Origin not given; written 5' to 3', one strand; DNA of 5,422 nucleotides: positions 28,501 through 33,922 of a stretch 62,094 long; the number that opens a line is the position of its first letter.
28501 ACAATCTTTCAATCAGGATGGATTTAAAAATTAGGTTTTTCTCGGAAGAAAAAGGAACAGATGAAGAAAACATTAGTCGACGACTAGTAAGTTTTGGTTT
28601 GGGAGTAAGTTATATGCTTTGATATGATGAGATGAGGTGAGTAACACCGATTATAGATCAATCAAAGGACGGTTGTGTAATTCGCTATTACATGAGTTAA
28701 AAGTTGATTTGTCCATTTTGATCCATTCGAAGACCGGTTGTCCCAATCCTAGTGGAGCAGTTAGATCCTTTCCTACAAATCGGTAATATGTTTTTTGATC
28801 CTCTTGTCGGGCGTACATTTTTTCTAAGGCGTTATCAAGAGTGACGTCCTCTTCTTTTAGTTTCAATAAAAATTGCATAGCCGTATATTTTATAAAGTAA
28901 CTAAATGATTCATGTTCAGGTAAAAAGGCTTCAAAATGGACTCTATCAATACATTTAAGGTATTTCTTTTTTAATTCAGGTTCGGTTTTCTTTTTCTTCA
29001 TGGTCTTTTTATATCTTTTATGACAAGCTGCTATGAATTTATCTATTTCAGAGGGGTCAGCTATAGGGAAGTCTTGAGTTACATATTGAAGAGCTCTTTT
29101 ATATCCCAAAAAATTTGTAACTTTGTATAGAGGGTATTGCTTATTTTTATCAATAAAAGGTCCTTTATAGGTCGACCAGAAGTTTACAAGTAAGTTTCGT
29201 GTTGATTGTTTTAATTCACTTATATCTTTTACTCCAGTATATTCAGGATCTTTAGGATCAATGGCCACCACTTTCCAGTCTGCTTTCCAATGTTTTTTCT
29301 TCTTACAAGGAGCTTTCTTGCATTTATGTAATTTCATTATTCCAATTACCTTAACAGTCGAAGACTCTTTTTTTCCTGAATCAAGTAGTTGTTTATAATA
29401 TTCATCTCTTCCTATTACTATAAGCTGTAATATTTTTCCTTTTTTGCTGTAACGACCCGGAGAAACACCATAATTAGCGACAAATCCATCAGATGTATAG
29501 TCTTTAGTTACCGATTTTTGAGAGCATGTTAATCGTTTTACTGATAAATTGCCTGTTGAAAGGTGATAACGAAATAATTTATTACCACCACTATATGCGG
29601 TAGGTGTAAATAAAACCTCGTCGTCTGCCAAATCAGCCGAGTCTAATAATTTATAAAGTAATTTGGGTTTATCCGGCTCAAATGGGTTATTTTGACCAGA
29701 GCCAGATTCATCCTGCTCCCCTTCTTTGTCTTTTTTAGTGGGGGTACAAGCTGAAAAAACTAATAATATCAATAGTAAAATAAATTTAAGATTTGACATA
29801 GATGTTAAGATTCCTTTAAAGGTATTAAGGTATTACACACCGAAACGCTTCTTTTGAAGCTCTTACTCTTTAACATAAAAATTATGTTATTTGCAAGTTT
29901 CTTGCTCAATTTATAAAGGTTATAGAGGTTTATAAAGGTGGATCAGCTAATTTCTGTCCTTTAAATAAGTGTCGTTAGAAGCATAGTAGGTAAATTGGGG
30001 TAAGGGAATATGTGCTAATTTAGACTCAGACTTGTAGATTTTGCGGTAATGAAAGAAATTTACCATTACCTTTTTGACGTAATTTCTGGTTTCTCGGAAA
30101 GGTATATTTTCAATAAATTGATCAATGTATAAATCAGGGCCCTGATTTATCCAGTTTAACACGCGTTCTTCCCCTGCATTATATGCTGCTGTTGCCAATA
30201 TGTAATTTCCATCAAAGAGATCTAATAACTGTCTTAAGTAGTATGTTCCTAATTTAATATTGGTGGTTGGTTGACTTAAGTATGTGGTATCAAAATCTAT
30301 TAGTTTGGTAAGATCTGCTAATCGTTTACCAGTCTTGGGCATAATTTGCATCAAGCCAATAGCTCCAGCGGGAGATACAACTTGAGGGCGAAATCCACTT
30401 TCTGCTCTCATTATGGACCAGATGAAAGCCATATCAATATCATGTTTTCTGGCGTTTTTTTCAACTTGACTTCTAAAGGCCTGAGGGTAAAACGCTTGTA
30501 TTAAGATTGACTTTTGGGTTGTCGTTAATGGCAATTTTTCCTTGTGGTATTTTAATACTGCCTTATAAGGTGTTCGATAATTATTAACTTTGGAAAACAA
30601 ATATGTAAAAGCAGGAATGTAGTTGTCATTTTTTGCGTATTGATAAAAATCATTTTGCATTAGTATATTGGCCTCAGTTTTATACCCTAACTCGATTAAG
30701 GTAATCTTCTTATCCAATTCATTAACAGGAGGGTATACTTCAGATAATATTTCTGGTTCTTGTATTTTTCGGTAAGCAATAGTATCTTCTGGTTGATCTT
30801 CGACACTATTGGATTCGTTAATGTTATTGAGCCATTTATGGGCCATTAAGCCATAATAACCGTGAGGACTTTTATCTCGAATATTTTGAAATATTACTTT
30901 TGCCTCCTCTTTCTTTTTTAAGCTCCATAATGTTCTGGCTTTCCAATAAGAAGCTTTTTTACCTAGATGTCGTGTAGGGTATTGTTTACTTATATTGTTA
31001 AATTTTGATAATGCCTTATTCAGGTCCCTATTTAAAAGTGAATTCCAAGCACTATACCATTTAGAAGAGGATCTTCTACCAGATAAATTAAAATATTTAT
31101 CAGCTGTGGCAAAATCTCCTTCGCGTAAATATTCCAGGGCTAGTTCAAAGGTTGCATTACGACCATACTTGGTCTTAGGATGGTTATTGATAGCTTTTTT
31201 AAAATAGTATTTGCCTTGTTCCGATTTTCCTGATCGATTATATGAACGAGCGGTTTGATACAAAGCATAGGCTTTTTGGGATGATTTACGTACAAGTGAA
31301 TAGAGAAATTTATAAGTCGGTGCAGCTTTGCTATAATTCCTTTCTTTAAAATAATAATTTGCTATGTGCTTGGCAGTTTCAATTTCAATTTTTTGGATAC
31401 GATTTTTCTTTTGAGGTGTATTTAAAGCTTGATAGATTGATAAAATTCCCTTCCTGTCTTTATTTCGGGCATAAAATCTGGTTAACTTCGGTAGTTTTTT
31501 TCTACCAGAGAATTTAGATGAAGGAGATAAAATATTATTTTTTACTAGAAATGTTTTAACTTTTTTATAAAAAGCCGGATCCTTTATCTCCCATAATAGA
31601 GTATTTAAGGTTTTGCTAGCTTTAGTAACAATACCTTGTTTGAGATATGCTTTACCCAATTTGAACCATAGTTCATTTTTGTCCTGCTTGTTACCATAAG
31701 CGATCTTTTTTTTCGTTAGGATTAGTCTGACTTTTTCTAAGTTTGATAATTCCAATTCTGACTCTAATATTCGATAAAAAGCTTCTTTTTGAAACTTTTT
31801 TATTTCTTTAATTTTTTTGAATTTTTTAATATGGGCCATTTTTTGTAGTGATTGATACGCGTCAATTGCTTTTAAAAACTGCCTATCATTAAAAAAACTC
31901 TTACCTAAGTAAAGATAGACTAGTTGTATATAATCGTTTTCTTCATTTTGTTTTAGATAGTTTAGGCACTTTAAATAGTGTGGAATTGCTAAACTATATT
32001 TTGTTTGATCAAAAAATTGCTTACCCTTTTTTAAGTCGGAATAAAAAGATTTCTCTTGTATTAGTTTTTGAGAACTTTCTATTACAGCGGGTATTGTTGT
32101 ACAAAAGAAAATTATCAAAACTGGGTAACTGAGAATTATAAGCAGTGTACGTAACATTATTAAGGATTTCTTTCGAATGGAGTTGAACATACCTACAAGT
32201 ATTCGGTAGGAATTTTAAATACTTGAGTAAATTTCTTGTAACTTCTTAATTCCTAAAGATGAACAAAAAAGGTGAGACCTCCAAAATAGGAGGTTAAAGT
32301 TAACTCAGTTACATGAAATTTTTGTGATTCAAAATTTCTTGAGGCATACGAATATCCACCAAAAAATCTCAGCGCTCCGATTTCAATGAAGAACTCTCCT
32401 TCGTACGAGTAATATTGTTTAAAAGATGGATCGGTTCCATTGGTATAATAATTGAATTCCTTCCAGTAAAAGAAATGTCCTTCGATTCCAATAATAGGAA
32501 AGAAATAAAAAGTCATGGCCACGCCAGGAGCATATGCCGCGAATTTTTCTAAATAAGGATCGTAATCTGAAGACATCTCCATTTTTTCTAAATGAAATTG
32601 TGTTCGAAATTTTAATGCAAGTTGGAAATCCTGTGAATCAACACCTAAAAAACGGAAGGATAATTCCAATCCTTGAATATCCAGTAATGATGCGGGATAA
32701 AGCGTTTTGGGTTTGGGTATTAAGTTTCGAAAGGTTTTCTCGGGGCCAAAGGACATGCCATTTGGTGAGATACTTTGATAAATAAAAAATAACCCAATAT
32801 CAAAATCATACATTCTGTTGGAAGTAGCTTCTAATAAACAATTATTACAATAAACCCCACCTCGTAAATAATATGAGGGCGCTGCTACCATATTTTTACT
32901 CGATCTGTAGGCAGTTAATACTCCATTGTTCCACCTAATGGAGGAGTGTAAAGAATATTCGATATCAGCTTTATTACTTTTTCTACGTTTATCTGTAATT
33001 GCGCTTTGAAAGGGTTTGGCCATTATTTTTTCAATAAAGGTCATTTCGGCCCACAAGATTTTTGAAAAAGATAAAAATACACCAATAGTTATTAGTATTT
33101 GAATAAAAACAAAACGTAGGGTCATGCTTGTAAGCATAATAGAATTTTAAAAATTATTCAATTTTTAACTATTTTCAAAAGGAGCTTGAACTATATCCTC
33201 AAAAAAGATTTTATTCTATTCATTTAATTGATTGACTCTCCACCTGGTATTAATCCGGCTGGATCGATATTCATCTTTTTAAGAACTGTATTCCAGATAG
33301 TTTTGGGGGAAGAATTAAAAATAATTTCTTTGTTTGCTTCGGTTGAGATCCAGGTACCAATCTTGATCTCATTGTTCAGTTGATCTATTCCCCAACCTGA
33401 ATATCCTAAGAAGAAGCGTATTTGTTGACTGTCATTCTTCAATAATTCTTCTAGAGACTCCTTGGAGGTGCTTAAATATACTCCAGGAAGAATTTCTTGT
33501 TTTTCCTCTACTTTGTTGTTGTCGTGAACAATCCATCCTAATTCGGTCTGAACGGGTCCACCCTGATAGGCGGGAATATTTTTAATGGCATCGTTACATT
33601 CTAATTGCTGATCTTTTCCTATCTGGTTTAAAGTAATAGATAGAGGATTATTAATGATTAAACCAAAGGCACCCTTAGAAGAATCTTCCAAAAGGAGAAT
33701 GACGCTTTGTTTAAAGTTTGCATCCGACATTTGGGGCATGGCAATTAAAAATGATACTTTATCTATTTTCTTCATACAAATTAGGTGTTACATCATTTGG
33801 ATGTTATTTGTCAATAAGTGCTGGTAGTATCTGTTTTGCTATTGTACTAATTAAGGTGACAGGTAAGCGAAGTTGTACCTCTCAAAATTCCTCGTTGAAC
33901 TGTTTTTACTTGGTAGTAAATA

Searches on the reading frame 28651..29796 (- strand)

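Call 70: search_protein_families(library=pfam, proteins=[window:28651-29796:-], max_evalue=0.00001)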
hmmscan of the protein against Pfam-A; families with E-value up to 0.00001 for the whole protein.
window:28651-29796:- (381 aa): 1 family
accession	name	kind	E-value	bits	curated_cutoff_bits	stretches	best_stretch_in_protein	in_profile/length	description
PF00719.24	Pyrophosphatase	-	1.3e-10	41.7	23.5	1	100-219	29-130/153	Inorganic pyrophosphatase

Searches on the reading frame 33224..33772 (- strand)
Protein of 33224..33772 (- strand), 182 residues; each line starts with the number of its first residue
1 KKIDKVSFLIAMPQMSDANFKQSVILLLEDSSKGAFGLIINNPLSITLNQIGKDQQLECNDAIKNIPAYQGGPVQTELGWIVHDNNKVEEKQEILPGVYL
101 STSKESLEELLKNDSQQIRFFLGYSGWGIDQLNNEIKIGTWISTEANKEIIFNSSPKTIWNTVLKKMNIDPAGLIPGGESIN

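Call 70: search_protein_families(library=pfam, proteins=[window:33224-33772:-], max_evalue=0.00001)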
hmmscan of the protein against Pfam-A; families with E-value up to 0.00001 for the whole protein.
window:33224-33772:- (182 aa): 1 family
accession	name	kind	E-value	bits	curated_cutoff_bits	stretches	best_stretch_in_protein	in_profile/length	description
PF02622.21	DUF179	-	7.2e-44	150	27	1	13-167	1-156/157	AlgH-like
